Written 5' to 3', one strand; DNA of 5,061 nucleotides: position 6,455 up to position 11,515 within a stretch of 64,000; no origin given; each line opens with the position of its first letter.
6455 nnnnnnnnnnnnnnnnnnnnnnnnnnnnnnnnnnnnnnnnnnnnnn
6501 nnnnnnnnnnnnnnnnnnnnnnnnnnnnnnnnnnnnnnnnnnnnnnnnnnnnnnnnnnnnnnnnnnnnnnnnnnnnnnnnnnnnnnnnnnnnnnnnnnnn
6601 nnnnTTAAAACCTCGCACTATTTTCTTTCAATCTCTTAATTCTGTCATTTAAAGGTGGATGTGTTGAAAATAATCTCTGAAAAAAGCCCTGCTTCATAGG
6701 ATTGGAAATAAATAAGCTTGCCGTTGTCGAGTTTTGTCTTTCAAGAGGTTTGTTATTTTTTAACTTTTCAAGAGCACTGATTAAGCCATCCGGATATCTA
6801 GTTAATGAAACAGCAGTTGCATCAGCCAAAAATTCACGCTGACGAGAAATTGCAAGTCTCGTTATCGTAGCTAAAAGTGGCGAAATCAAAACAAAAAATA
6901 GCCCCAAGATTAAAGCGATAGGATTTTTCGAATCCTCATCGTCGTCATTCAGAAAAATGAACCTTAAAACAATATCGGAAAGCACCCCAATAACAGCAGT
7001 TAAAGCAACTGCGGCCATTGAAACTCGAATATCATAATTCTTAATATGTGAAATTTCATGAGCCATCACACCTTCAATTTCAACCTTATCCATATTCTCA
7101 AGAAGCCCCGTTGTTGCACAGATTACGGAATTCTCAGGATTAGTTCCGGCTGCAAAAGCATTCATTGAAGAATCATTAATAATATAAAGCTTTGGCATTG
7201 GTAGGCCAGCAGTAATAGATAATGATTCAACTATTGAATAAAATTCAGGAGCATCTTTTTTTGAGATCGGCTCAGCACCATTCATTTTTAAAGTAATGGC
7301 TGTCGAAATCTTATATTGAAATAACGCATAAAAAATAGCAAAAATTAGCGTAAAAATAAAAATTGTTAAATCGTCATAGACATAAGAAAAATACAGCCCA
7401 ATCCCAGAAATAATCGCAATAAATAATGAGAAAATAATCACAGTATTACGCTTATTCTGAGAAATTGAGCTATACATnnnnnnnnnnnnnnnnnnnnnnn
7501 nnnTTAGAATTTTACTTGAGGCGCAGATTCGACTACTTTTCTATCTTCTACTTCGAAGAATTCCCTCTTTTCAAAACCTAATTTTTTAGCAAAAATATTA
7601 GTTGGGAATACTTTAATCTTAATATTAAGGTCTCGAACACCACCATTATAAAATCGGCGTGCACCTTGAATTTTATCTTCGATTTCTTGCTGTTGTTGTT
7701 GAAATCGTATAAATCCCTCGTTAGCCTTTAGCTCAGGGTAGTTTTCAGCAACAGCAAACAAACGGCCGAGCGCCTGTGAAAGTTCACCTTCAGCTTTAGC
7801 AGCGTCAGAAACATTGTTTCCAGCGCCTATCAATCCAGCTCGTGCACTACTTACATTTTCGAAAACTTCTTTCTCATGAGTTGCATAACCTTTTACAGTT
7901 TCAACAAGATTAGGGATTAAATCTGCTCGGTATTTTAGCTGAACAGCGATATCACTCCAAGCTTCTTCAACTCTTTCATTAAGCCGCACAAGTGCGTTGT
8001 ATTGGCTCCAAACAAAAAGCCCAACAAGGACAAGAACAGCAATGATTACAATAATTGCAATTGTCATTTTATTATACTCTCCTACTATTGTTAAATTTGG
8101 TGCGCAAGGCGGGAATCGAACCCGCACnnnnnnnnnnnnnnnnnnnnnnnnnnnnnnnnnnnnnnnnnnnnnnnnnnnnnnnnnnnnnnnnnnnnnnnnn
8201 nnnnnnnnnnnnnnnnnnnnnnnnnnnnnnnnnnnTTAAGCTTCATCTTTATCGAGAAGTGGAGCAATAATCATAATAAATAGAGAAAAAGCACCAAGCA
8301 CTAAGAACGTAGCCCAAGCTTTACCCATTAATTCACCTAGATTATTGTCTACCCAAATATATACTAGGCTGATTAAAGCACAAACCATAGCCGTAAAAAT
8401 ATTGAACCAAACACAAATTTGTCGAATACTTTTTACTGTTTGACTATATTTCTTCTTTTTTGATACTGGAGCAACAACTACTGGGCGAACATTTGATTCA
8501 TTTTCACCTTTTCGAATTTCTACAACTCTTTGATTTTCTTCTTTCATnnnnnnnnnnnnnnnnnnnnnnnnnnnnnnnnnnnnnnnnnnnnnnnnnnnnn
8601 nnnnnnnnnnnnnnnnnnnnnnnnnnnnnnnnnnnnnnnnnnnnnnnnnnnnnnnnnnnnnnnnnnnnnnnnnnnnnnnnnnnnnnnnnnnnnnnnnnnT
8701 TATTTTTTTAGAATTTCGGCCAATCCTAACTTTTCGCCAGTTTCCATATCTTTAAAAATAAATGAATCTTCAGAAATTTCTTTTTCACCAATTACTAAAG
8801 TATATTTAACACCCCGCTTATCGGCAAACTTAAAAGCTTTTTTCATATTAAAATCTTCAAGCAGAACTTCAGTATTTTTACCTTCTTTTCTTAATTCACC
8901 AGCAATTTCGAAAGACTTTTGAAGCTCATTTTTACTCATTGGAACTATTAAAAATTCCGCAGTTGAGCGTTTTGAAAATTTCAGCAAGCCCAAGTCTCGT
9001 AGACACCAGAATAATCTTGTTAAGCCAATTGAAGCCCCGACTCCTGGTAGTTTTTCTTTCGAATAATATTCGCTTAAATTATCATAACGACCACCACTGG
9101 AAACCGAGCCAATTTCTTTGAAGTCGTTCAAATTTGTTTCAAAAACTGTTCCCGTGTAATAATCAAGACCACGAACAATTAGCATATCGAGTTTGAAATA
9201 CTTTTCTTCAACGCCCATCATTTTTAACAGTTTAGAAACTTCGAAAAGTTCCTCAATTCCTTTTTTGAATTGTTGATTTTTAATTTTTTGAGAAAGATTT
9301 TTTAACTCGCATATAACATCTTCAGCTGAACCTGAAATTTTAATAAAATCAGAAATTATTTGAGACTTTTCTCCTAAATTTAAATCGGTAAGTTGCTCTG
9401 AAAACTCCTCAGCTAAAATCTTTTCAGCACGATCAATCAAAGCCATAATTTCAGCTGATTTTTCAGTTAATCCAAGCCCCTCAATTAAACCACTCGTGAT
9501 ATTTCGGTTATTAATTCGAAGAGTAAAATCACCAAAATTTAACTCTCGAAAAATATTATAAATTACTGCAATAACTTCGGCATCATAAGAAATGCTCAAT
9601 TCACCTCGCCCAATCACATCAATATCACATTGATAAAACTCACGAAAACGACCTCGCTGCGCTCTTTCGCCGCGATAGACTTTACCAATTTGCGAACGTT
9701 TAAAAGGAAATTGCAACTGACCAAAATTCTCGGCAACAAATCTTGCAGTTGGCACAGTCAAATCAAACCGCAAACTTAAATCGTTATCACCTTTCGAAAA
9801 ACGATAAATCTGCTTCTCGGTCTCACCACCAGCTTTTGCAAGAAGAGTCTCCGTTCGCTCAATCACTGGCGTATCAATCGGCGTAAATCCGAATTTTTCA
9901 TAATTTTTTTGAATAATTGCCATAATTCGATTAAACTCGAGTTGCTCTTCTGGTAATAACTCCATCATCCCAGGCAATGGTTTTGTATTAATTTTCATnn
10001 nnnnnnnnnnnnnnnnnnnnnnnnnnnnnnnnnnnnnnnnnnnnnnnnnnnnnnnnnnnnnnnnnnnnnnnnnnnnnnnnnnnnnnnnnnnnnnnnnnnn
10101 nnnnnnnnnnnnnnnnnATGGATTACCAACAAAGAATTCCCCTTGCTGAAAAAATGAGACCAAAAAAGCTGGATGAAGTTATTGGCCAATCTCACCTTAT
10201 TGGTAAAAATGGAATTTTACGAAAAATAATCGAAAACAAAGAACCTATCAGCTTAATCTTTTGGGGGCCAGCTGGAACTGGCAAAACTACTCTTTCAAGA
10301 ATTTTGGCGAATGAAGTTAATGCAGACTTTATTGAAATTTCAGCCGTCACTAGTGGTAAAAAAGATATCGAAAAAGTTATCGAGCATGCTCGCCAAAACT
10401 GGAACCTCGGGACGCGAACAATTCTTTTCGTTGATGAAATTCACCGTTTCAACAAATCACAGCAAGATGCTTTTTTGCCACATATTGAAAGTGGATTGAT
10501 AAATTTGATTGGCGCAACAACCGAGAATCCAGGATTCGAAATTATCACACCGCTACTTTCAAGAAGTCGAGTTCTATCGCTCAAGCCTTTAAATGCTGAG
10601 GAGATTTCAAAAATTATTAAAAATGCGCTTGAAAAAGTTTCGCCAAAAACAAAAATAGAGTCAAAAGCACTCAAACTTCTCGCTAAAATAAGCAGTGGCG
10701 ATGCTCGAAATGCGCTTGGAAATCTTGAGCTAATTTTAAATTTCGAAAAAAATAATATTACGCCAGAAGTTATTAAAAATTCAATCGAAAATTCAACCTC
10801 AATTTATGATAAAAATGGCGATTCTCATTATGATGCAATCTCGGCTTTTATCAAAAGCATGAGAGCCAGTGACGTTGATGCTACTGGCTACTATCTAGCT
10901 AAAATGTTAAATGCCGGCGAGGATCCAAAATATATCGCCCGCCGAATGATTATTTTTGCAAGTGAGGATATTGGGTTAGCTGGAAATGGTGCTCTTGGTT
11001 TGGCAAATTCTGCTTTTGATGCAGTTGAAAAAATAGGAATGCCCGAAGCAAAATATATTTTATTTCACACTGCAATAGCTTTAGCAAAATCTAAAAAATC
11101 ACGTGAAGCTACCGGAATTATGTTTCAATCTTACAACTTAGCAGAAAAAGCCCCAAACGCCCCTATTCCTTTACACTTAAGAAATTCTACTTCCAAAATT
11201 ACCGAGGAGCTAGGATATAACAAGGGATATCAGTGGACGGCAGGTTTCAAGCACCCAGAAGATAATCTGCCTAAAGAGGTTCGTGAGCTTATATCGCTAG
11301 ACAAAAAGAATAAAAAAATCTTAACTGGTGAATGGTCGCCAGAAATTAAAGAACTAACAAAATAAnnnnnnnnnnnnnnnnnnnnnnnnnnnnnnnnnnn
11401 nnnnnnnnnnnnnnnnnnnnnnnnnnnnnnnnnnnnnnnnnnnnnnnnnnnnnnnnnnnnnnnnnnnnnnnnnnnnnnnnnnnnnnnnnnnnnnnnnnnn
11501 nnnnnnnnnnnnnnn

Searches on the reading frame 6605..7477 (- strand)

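Call 9: search_protein_families(library=pfam, proteins=[window:6605-7477:-], max_evalue=0.001)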
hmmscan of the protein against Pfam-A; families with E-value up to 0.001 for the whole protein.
window:6605-7477:- (290 aa): 2 families
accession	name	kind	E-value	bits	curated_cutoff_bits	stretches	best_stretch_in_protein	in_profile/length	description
PF01435.24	Peptidase_M48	-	6.7e-32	111.3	20.3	1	76-285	4-184/186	Peptidase family M48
PF05569.17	Peptidase_M56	-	0.00017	21.3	31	0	117-160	176-219/296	BlaR1 peptidase M56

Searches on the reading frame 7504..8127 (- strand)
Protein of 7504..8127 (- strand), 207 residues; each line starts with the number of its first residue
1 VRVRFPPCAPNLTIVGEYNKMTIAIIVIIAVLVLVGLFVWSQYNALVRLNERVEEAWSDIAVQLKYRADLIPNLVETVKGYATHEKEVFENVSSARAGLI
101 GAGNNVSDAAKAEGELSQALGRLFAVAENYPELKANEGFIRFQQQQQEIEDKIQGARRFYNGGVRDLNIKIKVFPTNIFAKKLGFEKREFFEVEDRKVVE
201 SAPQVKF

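Call 9: search_protein_families(library=pfam, proteins=[window:7504-8127:-], max_evalue=0.001)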
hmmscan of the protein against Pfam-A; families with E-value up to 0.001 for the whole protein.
window:7504-8127:- (207 aa): 1 family
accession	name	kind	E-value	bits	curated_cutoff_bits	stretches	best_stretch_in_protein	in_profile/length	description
PF04011.17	LemA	-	3.1e-56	189.8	26.2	1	56-207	1-149/149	LemA family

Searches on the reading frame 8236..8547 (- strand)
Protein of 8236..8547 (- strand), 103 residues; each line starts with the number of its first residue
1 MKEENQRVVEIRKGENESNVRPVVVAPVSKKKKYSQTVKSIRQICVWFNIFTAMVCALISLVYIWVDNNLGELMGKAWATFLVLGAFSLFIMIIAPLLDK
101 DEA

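Call 9: search_protein_families(library=pfam, proteins=[window:8236-8547:-], max_evalue=0.001)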
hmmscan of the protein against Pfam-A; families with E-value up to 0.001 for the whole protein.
window:8236-8547:- (103 aa): 1 family
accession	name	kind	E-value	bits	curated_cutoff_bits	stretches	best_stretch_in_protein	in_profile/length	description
PF11893.13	DUF3413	-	0.00062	19.5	27.1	1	32-94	2-64/248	Domain of unknown function (DUF3413)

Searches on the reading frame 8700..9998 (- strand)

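Call 9: search_protein_families(library=pfam, proteins=[window:8700-9998:-], max_evalue=0.001)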
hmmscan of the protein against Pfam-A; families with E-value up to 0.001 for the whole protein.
window:8700-9998:- (432 aa): 3 families
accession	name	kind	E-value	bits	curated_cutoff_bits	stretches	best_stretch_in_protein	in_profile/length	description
PF13393.11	tRNA-synt_His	-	4.2e-39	135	25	1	10-329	1-308/308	Histidyl-tRNA synthetase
PF03129.25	HGTP_anticodon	-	9.4e-11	42.2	21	1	349-424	2-80/94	Anticodon binding domain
PF00587.30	tRNA-synt_2b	-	5e-09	36.9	29.3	1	72-302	9-137/179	tRNA synthetase class II core domain (G, H, P, S and T)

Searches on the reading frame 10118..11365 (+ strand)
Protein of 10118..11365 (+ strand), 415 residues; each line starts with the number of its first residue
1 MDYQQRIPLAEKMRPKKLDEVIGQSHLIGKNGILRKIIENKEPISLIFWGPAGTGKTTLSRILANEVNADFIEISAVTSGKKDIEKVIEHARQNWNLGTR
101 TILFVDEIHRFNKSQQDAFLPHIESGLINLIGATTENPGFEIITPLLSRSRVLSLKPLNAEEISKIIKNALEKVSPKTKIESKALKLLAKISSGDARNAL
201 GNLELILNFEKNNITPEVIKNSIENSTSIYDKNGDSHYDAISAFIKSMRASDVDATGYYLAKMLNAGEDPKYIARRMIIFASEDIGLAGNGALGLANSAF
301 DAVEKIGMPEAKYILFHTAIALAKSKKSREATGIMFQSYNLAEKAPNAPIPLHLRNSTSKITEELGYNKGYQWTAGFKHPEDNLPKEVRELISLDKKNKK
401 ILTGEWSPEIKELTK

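Call 9: search_protein_families(library=pfam, proteins=[window:10118-11365:+], max_evalue=0.001)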
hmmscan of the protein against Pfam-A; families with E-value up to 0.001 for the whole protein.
window:10118-11365:+ (415 aa): 12 families
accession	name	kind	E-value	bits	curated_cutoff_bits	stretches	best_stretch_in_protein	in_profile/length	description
PF12002.13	MgsA_C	-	1.9e-41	142.2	27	1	251-378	2-129/167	MgsA AAA+ ATPase C terminal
PF16193.11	AAA_assoc_2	-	1.7e-22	79.9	34.3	1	177-249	4-81/81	AAA C-terminal domain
PF00004.35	AAA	-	3.5e-16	60.3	21.2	1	46-151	1-122/131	ATPase family associated with various cellular activities (AAA)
PF05496.18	RuvB_N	-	1.1e-14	54.9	27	1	13-131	1-116/159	Holliday junction DNA helicase RuvB P-loop domain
PF13401.12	AAA_22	-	8.4e-05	23.3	27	0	45-78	7-43/130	AAA domain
PF05673.19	DUF815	-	0.00014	21.5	23.8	1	10-115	22-122/249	Protein of unknown function (DUF815)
PF20720.3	nSTAND3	-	0.00015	21.9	27.2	1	46-134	20-98/155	Novel STAND NTPase 3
PF01078.27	Mg_chelatase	-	0.00019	21.3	20.3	0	45-82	24-65/207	Magnesium chelatase, subunit ChlI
PF14532.12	Sigma54_activ_2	-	0.00048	20.8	25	0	34-124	14-94/138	Sigma-54 interaction domain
PF07728.20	AAA_5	-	0.00048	20.6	22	0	46-125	2-92/139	AAA domain (dynein-related subfamily)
PF13173.12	AAA_14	-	0.00055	20.4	27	0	46-162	5-127/129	AAA domain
PF00158.32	Sigma54_activat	-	0.00069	19.8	20.2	0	100-136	94-130/168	Sigma-54 interaction domain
